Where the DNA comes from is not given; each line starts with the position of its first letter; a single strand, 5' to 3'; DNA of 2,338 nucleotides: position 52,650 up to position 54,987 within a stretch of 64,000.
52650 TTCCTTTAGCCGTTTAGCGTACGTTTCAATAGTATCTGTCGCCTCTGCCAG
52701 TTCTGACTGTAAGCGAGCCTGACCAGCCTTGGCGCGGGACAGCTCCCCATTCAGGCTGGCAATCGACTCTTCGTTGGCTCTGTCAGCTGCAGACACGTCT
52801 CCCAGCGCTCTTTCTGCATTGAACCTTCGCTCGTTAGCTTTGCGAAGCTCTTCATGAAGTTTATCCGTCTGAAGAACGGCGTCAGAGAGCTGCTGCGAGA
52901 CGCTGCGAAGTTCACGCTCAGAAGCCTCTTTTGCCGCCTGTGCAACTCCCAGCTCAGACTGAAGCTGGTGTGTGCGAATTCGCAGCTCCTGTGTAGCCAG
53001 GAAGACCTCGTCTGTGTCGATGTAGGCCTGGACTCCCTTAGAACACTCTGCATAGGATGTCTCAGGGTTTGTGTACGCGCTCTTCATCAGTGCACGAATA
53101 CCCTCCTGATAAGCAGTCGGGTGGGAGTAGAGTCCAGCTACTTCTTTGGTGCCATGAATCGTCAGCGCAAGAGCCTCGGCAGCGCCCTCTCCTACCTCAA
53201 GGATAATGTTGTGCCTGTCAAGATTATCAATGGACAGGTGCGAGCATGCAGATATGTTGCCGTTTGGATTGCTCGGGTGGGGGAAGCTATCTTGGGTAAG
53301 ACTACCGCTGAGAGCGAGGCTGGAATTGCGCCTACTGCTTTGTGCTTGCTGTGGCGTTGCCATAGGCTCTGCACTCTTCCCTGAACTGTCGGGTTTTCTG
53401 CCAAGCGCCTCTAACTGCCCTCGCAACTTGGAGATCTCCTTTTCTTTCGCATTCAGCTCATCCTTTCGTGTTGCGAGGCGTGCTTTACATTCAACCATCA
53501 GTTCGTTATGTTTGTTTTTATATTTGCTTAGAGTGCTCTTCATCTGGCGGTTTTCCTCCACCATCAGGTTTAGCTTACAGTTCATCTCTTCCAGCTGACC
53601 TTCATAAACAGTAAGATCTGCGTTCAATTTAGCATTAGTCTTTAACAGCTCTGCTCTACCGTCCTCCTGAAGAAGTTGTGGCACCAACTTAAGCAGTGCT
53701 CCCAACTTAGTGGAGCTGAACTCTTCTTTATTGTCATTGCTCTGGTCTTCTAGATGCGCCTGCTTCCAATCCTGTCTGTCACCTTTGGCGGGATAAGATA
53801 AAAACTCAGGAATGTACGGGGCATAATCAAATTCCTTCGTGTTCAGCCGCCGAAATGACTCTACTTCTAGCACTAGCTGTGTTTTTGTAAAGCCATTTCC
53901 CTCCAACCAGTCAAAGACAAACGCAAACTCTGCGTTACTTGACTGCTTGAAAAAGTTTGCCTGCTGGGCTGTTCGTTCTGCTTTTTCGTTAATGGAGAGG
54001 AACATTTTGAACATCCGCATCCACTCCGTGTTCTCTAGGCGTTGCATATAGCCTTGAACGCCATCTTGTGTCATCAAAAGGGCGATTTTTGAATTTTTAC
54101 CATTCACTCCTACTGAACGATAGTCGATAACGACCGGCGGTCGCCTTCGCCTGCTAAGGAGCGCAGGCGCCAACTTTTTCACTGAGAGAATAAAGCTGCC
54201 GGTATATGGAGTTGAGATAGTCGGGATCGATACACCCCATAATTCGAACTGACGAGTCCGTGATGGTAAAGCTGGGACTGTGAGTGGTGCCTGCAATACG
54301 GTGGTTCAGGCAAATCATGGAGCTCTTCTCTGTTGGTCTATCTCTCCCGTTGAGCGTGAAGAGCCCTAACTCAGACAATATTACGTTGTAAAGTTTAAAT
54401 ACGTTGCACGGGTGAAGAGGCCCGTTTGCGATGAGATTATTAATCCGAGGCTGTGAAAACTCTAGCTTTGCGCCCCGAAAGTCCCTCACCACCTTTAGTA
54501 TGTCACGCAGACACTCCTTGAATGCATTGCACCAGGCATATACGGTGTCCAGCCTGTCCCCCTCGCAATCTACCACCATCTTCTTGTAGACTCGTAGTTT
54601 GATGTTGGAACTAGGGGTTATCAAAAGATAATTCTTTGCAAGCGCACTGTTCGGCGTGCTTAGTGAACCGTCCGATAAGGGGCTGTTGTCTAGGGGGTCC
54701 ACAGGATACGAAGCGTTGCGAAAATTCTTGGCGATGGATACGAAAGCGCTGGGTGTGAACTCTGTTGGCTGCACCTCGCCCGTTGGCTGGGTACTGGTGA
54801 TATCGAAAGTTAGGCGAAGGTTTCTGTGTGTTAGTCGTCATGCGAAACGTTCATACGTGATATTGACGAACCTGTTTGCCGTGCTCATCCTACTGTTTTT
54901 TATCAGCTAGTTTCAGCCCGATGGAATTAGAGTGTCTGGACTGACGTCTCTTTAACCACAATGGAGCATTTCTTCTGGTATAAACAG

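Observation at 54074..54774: Open frame upstream of, and overlapping, the 5' end of the giant coiled-coil gene; possible frameshift or fused N-terminal domain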

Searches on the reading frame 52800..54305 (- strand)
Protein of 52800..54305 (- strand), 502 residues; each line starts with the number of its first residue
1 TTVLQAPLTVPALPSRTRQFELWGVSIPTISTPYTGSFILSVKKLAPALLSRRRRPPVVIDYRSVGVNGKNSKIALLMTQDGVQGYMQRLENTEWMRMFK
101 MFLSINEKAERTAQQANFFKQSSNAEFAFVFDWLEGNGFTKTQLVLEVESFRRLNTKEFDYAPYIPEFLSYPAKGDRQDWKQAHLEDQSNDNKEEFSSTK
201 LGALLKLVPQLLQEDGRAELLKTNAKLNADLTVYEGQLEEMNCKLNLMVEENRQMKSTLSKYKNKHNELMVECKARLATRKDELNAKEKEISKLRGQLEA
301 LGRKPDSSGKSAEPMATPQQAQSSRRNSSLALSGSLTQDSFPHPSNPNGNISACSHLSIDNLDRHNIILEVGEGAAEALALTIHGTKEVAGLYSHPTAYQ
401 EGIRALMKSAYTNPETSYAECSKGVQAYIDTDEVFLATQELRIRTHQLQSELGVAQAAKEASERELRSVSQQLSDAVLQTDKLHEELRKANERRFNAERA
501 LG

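Call 26: find_homologous_proteins(query=window:52800-54305:-, max_evalue=0.001)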
Query window:52800-54305:-: 8000 candidates shared short words with the query, none scored E <= 0.001.
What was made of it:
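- Tried and rejected: I searched the N-terminal 502 codons including the upstream extension (call 26).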

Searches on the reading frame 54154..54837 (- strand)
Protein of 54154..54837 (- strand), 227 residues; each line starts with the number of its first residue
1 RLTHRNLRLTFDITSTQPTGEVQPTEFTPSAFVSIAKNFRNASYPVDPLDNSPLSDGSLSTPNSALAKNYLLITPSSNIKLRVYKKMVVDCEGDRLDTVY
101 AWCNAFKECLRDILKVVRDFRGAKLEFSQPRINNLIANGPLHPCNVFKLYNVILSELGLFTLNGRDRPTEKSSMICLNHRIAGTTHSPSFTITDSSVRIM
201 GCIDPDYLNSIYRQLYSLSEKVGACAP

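Call 7: search_protein_families(library=pfam, proteins=[window:54154-54774:-], max_evalue=0.01)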
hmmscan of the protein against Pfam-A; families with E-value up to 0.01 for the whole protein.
window:54154-54774:- (206 aa): 0 families

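Call 8: find_homologous_proteins(query=window:54154-54837:-, max_evalue=0.01)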
Query window:54154-54837:- (227 aa): 5 proteins with E <= 0.01 among 168 candidates.
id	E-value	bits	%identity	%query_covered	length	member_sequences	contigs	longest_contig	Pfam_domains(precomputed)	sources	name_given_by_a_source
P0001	5.6e-136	469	94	96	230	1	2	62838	-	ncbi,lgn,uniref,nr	ncbi:Hypothetical protein GLP15_2037 [Giardia lamblia P15]|uniref:Uncharacterized protein n=1 Tax=Gi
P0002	1.7e-134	464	99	91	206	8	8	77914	-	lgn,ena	-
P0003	1.0e-130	452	89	99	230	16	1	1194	-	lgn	-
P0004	2.2e-121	421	82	98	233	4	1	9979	-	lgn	-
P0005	2.0e-114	399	77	98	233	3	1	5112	-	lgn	-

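Call 11: find_encoding_contigs(protein=P0001, flank=10000, max_places=3)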
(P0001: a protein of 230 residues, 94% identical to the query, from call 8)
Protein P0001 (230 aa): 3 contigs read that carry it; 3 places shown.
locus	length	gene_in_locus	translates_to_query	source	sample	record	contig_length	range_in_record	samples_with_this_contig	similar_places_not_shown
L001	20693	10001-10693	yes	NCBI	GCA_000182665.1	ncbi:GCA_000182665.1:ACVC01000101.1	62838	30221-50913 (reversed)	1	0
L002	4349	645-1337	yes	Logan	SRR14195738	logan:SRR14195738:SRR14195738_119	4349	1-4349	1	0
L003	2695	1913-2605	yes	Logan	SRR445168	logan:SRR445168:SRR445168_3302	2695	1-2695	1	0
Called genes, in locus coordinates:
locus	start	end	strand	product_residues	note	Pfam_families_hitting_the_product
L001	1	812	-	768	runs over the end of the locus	-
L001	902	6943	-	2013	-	PF00400:WD40 (faint), PF24817:WD40_WDHD1_1st (faint), PF25174:Beta-prop_THOC3 (faint)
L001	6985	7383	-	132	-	-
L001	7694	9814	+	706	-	PF00069:Pkinase, PF07714:PK_Tyr_Ser-Thr, PF13857:Ank_5 (faint), PF24521:Ank_KRIT1 (faint), PF00023:Ank (faint), PF12796:Ank_2, PF13606:Ank_3 (faint), PF12796:Ank_2, +2 more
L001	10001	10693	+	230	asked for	-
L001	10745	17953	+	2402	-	PF24161:CCDC39 (faint)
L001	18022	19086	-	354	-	PF00571:CBS (weak)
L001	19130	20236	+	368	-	PF00154:RecA_N, PF08423:Rad51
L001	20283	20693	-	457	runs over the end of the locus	PF03463:eRF1_1, PF03464:eRF1_2, PF18859:acVLRF1 (weak), PF03465:eRF1_3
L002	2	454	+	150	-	?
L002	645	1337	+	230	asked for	-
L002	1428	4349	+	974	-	?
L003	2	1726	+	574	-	?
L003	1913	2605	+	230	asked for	-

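Call 13: find_encoding_contigs(protein=P0003, flank=10000, max_places=4)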
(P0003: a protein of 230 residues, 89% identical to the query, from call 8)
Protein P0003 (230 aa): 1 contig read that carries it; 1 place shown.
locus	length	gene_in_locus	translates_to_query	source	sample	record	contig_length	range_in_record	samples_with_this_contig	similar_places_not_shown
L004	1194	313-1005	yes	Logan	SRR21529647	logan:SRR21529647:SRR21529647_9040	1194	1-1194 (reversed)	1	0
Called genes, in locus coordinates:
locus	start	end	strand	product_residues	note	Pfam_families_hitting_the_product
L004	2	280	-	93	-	?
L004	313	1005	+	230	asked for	-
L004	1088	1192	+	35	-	?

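Call 14: find_encoding_contigs(protein=P0004, flank=10000, max_places=4)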
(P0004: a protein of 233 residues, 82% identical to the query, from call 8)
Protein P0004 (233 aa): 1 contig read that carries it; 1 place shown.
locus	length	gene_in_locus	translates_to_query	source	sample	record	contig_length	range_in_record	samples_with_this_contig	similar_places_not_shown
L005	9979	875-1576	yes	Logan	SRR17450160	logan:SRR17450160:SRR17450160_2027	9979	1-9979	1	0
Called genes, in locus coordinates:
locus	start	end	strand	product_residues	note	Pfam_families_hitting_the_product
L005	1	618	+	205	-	?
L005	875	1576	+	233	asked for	-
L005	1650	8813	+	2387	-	-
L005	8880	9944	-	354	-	PF00571:CBS (weak)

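Call 15: find_encoding_contigs(protein=P0005, flank=10000, max_places=4)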
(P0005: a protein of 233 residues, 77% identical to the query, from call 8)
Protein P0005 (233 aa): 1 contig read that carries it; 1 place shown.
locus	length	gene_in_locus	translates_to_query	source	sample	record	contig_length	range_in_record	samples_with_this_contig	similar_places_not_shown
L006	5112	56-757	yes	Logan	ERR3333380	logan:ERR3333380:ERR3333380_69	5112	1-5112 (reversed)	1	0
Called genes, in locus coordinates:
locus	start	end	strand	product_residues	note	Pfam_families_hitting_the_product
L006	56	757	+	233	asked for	-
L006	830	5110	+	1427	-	?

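Call 39: predict_structure(alignment_id=A1)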
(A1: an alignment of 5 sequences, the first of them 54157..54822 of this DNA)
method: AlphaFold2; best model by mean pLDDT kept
length: 222 residues; sequences in the alignment: 5
mean_pLDDT: 38.2   pTM: 0.34
mean pLDDT of the five models: 38.2, 32.7, 30.9, 29.8, 28.7
residues with pLDDT >= 90: 0; 70-90: 0; 50-70: 14; < 50: 208
segments of 3 or more residues with pLDDT < 50: 1-96, 98-100, 111-201, 207-222
pLDDT, mean of each block of 10 residues (from residue 1): 39 32 40 39 31 25 34 43 37 47 52 42 42 33 44 36 29 33 39 40 49 35 28
secondary structure, 60 per line:
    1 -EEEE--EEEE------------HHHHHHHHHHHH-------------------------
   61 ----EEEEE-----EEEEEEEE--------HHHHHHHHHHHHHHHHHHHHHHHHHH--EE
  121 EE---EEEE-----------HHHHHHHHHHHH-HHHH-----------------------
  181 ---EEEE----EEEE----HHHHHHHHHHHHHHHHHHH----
elements in order: E2-5 E8-11 H24-35 E65-69 E75-82 H91-116 E119-122 E126-129 H141-152 H154-157 E184-187 E192-195 H200-218
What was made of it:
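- The AlphaFold model is of very low confidence, pLDDT 38 (call 39).
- Tried and rejected: AlphaFold2 on exon 2 with a five-sequence alignment gave pLDDT 38 and pTM 0.34 (call 39).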

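Call 40: search_protein_representatives(alignment_id=A1)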
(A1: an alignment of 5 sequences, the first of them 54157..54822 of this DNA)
Query: 5 sequences, 233 profile positions. Proteins with E-value up to 0.001 (for the whole library): 3; up to 1e-10: 3; up to 1e-30: 2. The best 3 are listed.
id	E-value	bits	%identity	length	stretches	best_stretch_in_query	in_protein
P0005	2.8e-143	491.6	-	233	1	1-232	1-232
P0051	8.4e-35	136.6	-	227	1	6-228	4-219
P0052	1.1e-16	77.3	-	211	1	32-226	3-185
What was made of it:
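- Tried and rejected: A search of 1.84 billion representatives found only Giardia-lineage homologues, three hits in all (call 40).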

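Call 42: find_encoding_contigs(protein=P0051, flank=6000, max_places=3)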
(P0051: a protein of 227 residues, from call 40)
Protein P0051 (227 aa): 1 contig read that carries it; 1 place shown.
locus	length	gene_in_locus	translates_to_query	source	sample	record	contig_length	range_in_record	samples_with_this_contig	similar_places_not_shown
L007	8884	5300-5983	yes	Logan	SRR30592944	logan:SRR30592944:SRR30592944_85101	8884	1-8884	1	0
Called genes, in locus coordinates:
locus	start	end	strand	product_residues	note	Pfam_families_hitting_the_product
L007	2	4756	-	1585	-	?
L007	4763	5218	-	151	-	-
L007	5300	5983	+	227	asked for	-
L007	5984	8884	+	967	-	?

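Call 45: find_encoding_contigs(protein=P0052, flank=6000, max_places=3)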
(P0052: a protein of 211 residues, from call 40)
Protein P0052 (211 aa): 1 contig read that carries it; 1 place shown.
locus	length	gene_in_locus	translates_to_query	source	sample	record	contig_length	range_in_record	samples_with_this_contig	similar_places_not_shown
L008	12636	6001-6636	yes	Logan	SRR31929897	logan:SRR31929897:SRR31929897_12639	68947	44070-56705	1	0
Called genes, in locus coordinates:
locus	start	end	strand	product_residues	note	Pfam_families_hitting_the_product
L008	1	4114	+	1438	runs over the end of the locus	-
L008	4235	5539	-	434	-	PF00438:S-AdoMet_synt_N, PF02772:S-AdoMet_synt_M, PF02773:S-AdoMet_synt_C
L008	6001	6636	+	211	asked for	-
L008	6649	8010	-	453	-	-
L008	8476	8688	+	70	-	PF01907:Ribosomal_L37e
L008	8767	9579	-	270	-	-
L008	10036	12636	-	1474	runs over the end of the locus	-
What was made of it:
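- On Independent tandem Giardia genes with a compact intergenic region: In L008 the homologue lies between an S-adenosylmethionine synthetase gene and an unrelated opposite-strand gene, with no giant gene downstream (call 45).
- The small gene's homologue sits among unrelated neighbours in L008, so it is an independent unit (call 45). In L008 the small gene is not adjacent to any giant gene (call 45).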

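Call 48: list_cluster_members(proteins=[P0051, P0052, L008:4238-5539:-, L008:8476-8685:+, L007:4766-5218:-])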
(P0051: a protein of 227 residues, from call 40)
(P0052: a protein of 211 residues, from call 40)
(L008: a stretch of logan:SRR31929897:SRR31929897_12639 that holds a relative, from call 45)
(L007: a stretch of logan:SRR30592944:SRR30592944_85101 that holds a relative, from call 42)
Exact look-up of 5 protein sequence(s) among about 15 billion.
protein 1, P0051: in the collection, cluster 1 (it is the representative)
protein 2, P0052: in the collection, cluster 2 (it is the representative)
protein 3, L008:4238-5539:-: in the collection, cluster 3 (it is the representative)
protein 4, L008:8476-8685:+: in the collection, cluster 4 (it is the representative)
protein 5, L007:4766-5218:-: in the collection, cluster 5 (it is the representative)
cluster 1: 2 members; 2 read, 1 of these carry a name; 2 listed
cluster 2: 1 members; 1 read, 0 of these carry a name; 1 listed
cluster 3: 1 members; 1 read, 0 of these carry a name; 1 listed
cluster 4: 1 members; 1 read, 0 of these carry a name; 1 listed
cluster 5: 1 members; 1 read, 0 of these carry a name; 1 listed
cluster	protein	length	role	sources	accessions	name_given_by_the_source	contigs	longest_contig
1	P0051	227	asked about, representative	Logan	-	-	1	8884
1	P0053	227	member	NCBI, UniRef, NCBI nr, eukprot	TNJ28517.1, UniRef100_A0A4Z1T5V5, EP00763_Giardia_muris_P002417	hypothetical protein GMRT_11904 [Giardia muris] | Uncharacterized protein n=1 Tax=Giardia muris TaxID=5742 RepID=A0A4Z1T5V5_GIAMU | TNJ28517.1 hypothetical protein GMRT_11904 [Giardia muris]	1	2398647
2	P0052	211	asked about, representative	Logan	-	-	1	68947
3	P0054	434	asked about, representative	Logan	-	-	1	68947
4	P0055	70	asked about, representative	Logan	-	-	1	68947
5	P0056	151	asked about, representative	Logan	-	-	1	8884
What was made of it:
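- Homologues at E = 8e-35 (G. muris) and 1e-16 (L008) (calls 40, 48).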

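Call 50: find_homologous_proteins(query=P0054, max_evalue=1e-20)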
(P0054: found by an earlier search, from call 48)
Query P0054 (434 aa): 8000 proteins with E <= 1e-20 among 8000 candidates; the best 120 are listed.
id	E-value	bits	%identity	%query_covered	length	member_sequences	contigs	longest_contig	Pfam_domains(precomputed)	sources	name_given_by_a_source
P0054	0.0e+0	1009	100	100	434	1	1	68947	PF00438.26,PF02772.22,PF02773.22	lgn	-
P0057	1.6e-177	609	63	100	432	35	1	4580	PF00438.26,PF02772.22,PF02773.22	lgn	-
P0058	1.3e-160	553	60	99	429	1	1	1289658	PF00438.26,PF02772.22,PF02773.22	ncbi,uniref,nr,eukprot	ncbi:S-adenosylmethionine synthetase [Giardia muris]|uniref:methionine adenosyltransferase n=1 Tax=G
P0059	9.8e-130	451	50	99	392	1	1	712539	PF00438.26,PF02772.22,PF02773.22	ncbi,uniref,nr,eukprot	ncbi:s-adenosylmethionine synthetase [Paratrimastix pyriformis]|uniref:S-adenosylmethionine synthase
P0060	3.2e-121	423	50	100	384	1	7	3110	PF00438.26,PF02772.22,PF02773.22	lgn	-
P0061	3.4e-121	423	48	99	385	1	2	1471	PF00438.26,PF02772.22,PF02773.22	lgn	-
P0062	4.6e-121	423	-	-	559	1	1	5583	PF00438.26,PF02772.22,PF02773.22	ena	-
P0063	1.1e-120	422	47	99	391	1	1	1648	PF00438.26,PF02772.22,PF02773.22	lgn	-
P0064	4.5e-119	416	48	99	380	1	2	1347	PF00438.26,PF02772.22,PF02773.22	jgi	-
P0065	6.9e-119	416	49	99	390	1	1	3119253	PF00438.26,PF02772.22,PF02773.22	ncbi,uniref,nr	ncbi:hypothetical protein Agub_g4225 [Astrephomene gubernaculifera]|uniref:S-adenosylmethionine synt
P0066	8.0e-119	415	48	100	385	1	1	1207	PF00438.26,PF02772.22,PF02773.22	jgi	-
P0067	8.4e-119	415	48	100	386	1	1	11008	PF00438.26,PF02772.22,PF02773.22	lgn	-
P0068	9.2e-119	415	48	99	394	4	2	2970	PF00438.26,PF02772.22,PF02773.22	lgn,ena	-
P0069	1.1e-118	415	48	99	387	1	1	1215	PF00438.26,PF02772.22,PF02773.22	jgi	jgi:S-adenosylmethionine synthetase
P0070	4.1e-118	413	48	100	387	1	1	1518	PF00438.26,PF02772.22,PF02773.22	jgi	-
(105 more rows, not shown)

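Call 56: list_cluster_members(proteins=[P0057])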
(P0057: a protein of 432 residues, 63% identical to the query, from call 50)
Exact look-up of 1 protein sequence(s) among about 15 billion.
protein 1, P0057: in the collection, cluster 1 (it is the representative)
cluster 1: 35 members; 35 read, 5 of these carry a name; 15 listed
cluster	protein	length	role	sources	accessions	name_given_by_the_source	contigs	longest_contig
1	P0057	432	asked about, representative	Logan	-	-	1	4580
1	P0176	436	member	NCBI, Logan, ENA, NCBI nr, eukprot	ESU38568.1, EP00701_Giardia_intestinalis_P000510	S-adenosylmethionine synthetase [Giardia duodenalis] | S-adenosylmethionine synthetase [Giardia intestinalis] | XP_001704334.1 S-adenosylmethionine synthetase [Giardia lamblia ATCC 50803]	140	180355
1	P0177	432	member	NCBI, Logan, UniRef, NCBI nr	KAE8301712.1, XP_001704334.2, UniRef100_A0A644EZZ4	S-adenosylmethionine synthetase [Giardia duodenalis] | methionine adenosyltransferase n=2 Tax=Giardia intestinalis TaxID=5741 ... | S-adenosylmethionine synthetase [Giardia intestinalis]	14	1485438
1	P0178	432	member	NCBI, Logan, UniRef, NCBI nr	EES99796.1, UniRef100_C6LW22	S-adenosylmethionine synthetase [Giardia duodenalis ATCC 50581] | methionine adenosyltransferase n=2 Tax=Giardia intestinalis TaxID=5741 RepID=C6LW22_GIAIB | S-adenosylmethionine synthetase [Giardia intestinalis ATCC 50581]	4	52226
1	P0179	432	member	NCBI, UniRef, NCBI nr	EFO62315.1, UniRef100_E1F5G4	S-adenosylmethionine synthetase [Giardia lamblia P15] | methionine adenosyltransferase n=1 Tax=Giardia intestinalis (strain P15) TaxID=658858 ...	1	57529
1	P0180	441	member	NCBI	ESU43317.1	S-adenosylmethionine synthetase, partial [Giardia duodenalis]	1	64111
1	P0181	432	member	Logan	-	-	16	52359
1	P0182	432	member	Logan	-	-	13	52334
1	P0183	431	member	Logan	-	-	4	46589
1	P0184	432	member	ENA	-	-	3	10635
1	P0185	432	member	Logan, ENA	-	-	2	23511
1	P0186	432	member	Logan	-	-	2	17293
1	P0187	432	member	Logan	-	-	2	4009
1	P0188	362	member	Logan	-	-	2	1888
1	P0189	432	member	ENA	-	-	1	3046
